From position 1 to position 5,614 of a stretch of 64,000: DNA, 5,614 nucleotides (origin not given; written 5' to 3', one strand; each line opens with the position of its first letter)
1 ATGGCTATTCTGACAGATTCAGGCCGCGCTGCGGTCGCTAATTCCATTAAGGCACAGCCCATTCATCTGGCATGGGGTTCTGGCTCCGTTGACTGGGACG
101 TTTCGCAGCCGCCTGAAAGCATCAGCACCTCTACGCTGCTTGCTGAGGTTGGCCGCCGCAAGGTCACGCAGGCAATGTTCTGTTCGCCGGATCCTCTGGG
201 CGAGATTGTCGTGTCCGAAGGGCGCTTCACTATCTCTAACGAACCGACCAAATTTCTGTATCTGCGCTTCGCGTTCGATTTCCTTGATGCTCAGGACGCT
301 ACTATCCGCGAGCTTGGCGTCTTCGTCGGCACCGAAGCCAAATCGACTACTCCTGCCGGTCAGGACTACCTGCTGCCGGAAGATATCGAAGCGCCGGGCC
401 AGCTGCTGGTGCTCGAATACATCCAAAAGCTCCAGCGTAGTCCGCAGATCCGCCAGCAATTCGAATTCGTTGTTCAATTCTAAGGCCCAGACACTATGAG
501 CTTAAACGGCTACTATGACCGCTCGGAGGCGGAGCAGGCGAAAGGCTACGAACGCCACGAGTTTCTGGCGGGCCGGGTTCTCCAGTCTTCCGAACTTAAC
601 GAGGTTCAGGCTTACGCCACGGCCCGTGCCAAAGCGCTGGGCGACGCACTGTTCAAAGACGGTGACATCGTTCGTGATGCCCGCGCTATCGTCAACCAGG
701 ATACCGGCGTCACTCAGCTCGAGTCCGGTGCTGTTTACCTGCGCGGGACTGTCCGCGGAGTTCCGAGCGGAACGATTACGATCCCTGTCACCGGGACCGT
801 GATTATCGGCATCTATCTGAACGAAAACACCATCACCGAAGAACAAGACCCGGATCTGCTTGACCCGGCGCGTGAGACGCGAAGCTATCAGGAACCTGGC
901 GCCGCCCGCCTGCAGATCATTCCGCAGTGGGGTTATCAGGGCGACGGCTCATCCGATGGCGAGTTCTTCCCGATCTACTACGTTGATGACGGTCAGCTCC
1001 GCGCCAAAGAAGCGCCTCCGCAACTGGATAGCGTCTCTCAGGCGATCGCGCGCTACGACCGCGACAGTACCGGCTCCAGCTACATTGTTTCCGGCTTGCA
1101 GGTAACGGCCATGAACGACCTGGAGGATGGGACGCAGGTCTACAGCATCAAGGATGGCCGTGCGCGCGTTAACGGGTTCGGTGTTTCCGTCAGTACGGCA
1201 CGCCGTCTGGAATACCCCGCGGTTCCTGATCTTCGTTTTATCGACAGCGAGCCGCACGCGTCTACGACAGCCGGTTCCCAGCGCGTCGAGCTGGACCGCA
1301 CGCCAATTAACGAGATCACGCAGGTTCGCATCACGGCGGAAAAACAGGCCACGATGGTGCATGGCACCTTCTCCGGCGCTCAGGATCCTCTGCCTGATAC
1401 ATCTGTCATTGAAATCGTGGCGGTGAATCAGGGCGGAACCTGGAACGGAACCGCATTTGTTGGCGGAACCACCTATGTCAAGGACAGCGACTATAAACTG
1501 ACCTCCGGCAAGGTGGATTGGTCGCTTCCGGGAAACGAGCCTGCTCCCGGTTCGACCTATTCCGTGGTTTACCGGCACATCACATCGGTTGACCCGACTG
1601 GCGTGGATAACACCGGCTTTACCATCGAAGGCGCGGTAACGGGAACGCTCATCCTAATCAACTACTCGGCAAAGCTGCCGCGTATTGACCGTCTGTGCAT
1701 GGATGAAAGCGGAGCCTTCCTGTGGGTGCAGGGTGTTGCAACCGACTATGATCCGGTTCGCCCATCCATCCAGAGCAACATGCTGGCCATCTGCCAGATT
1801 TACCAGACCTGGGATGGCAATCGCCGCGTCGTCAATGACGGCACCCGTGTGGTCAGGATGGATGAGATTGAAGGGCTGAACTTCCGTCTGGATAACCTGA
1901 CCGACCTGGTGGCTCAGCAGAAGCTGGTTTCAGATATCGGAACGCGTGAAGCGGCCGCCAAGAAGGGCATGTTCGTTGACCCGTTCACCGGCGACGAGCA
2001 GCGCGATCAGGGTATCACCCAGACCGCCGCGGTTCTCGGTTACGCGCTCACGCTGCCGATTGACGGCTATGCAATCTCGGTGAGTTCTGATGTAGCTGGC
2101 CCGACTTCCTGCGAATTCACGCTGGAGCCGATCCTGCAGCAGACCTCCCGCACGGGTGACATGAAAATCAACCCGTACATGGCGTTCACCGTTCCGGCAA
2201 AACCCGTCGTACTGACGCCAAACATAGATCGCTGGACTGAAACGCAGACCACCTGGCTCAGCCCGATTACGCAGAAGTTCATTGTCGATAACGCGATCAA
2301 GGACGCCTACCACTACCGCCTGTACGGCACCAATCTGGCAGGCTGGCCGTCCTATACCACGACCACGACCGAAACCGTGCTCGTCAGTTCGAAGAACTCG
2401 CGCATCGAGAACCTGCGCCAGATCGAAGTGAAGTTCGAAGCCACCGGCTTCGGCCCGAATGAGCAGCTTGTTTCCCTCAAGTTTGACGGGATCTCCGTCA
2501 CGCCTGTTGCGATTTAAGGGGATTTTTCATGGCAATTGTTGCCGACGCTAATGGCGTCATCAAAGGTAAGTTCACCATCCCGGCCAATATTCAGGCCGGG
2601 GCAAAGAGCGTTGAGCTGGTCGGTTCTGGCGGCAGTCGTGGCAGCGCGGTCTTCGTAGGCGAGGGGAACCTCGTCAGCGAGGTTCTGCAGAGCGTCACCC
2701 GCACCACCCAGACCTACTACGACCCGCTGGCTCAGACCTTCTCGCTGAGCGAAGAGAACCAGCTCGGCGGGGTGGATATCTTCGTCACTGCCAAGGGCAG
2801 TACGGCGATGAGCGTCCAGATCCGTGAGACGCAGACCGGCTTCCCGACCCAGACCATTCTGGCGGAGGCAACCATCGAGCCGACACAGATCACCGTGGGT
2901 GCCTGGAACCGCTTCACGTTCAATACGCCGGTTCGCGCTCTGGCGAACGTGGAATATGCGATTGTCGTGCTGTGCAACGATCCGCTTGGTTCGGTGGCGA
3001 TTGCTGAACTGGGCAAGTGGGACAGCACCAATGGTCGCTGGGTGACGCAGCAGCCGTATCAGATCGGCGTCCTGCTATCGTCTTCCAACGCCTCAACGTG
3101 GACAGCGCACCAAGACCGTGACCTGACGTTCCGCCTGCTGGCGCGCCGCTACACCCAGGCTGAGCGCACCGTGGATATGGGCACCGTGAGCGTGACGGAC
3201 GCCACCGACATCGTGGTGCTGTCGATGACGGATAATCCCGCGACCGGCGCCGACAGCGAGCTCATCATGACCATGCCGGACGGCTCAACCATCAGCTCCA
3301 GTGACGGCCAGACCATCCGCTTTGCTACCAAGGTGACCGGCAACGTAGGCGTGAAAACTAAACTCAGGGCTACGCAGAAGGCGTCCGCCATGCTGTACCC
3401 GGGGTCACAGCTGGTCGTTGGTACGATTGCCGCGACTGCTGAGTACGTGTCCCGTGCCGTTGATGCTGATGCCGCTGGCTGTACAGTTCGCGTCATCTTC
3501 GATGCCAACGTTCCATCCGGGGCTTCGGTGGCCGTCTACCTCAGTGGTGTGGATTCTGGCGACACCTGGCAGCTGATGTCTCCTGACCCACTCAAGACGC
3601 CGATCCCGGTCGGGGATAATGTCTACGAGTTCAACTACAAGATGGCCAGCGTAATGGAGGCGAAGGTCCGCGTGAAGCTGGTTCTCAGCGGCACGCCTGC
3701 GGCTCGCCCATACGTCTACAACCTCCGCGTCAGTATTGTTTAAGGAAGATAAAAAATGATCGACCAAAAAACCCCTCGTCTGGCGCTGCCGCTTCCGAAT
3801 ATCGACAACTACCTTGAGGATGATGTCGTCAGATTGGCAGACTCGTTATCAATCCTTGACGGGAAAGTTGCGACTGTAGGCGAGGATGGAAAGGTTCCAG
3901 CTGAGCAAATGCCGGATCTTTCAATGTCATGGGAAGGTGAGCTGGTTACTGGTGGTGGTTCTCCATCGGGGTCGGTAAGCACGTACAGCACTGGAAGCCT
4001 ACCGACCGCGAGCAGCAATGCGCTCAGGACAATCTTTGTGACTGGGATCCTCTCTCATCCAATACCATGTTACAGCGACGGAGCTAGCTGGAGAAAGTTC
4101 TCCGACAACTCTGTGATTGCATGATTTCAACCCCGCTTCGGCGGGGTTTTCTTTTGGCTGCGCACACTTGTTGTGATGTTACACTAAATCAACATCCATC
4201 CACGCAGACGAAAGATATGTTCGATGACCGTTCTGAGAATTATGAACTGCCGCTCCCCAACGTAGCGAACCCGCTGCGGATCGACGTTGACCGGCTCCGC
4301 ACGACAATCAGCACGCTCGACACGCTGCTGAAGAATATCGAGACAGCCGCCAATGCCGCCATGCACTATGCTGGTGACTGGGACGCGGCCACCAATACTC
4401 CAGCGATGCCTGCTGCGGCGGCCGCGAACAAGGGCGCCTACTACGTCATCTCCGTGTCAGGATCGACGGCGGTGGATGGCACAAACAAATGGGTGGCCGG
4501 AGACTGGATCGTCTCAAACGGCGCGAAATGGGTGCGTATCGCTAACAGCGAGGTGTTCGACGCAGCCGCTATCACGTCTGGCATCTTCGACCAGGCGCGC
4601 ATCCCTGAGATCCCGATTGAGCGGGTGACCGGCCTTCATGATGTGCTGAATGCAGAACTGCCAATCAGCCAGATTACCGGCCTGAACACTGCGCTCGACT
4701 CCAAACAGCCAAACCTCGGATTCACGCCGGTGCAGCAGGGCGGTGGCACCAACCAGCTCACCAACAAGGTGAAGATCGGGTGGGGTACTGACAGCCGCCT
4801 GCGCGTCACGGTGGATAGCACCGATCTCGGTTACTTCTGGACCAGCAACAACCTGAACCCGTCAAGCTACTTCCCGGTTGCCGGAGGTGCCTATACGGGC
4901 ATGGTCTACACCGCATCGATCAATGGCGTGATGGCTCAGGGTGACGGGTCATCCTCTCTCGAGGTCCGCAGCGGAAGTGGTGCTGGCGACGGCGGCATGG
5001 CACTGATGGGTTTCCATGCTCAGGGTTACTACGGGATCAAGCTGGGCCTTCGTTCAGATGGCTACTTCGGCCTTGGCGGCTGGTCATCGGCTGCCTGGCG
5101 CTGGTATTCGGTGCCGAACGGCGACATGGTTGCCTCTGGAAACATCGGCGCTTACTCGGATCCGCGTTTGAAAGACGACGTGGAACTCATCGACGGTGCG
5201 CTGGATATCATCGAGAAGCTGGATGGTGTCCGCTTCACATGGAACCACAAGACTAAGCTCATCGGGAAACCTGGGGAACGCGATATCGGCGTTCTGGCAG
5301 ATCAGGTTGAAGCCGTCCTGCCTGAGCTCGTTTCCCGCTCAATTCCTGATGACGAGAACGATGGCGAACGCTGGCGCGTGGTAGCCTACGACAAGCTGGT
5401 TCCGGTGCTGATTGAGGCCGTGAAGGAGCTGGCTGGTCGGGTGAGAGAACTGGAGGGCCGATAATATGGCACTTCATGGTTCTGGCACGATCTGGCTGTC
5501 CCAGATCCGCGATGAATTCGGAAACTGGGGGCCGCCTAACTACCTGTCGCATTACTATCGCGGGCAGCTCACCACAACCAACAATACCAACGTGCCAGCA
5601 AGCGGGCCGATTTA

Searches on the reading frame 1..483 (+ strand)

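Call 14: search_protein_families(library=phrogs, proteins=[window:1-483:+], max_evalue=0.00001)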
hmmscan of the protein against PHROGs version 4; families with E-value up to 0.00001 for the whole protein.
window:1-483:+ (160 aa): 1 family
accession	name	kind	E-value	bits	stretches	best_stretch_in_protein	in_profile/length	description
phrog_1394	-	head and packaging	6.1e-42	144.6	1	1-160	1-173/173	virion structural protein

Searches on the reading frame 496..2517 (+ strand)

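Call 9: search_protein_families(library=pfam, proteins=[window:496-2517:+], max_evalue=0.01)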
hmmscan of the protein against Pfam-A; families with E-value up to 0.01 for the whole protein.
window:496-2517:+ (673 aa): 1 family
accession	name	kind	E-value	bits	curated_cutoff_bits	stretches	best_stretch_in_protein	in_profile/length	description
PF16075.10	DUF4815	-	6.5e-174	579.8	30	1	7-587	3-570/570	Domain of unknown function (DUF4815)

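Call 10: search_protein_families(library=phrogs, proteins=[window:496-2517:+], max_evalue=0.001)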
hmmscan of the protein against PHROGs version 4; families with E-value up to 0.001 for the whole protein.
window:496-2517:+ (673 aa): 4 families
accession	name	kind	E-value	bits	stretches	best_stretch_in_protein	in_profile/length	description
phrog_877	-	unknown function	1.1e-146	491.3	1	3-670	8-705/1141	-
phrog_358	-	unknown function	2.8e-89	301.1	3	71-259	178-389/2056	-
phrog_17266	-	unknown function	3.4e-73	247.5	1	1-291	1-295/314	-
phrog_31651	-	unknown function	2.5e-45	156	2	424-597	3-177/226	-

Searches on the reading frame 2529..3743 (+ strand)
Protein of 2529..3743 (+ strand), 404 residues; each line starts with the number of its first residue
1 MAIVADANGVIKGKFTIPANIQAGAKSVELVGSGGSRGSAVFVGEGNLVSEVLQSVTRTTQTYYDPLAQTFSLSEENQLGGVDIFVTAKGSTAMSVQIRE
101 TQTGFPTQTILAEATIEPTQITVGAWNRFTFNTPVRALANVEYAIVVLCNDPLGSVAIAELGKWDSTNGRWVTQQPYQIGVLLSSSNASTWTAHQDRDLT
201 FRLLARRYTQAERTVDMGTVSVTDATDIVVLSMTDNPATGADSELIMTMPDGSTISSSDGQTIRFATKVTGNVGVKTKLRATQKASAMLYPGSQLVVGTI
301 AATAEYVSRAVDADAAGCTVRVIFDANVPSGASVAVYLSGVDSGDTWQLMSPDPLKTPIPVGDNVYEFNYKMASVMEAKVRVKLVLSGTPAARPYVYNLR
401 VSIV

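Call 9: search_protein_families(library=pfam, proteins=[window:2529-3743:+], max_evalue=0.01)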
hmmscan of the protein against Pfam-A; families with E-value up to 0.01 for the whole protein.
window:2529-3743:+ (404 aa): 0 families

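Call 10: search_protein_families(library=phrogs, proteins=[window:2529-3743:+], max_evalue=0.001)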
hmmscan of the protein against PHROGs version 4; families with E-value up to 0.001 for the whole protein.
window:2529-3743:+ (404 aa): 3 families
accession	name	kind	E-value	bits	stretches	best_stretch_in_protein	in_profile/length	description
phrog_5986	-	unknown function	3.2e-132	442.1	1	2-403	8-408/409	-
phrog_877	-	unknown function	6.3e-90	303.4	1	2-403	719-1138/1141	-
phrog_358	-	unknown function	1e-42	146.7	2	57-276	1414-1638/2056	-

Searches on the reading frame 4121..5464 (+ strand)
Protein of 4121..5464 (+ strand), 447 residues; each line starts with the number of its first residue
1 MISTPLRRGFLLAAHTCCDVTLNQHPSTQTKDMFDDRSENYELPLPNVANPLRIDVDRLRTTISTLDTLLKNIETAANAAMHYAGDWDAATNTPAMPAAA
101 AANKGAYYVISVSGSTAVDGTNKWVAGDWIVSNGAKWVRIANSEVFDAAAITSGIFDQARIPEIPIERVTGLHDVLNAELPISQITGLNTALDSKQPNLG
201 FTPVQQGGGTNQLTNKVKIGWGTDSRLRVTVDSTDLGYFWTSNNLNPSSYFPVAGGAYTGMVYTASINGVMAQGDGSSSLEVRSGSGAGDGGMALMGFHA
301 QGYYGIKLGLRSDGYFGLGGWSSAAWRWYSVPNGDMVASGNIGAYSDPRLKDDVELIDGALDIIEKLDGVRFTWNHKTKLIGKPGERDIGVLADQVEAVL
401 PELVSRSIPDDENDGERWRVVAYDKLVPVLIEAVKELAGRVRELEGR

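Call 9: search_protein_families(library=pfam, proteins=[window:4121-5464:+], max_evalue=0.01)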
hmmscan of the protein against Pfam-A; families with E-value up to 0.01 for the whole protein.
window:4121-5464:+ (447 aa): 1 family
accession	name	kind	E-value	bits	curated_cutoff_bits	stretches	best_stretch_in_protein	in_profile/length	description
PF13884.11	Peptidase_S74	-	2.7e-13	50.4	22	1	346-404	1-57/58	Chaperone of endosialidase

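Call 10: search_protein_families(library=phrogs, proteins=[window:4121-5464:+], max_evalue=0.001)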
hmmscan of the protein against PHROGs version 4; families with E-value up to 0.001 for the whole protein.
window:4121-5464:+ (447 aa): 37 families (the best 25 are shown)
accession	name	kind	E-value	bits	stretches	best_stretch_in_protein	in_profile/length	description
phrog_8215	-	tail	5.5e-26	92.2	1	345-445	908-993/1000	baseplate wedge initiator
phrog_11011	-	tail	2.2e-24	86.5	1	160-446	1071-1275/1291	long tail fiber protein distal subunit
phrog_5668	-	tail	5.3e-24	85.1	1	334-446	1454-1556/1567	tail fiber protein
phrog_16867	-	unknown function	8.6e-19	68.5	1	190-250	256-315/631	-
phrog_18186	-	tail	8.6e-18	65.3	1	330-445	471-571/582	baseplate wedge subunit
phrog_8443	-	tail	1.3e-15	58.3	1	116-446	333-629/636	tail fiber protein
phrog_1699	-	tail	2e-15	57.4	1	215-445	782-988/1000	long tail fiber protein distal subunit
phrog_21722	-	tail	4.8e-15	56.2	1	330-446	464-566/576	long tail fiber protein distal subunit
phrog_1980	-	tail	1.4e-14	55.2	1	122-445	166-427/449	tail fiber protein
phrog_25788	-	tail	2.5e-14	53.8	1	333-447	500-602/603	tail fiber protein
phrog_24573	-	unknown function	1.2e-13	51.1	1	195-249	545-598/780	-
phrog_8745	-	tail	1.1e-11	43.8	1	332-445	1683-1790/1803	tail fiber protein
phrog_29238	-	unknown function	1.3e-11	44.1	1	70-159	420-509/997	-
phrog_30158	-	unknown function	7.6e-11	42.1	1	342-445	690-777/779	-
phrog_5481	-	tail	8.3e-11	42.1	1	282-444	857-1015/1043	tail fiber protein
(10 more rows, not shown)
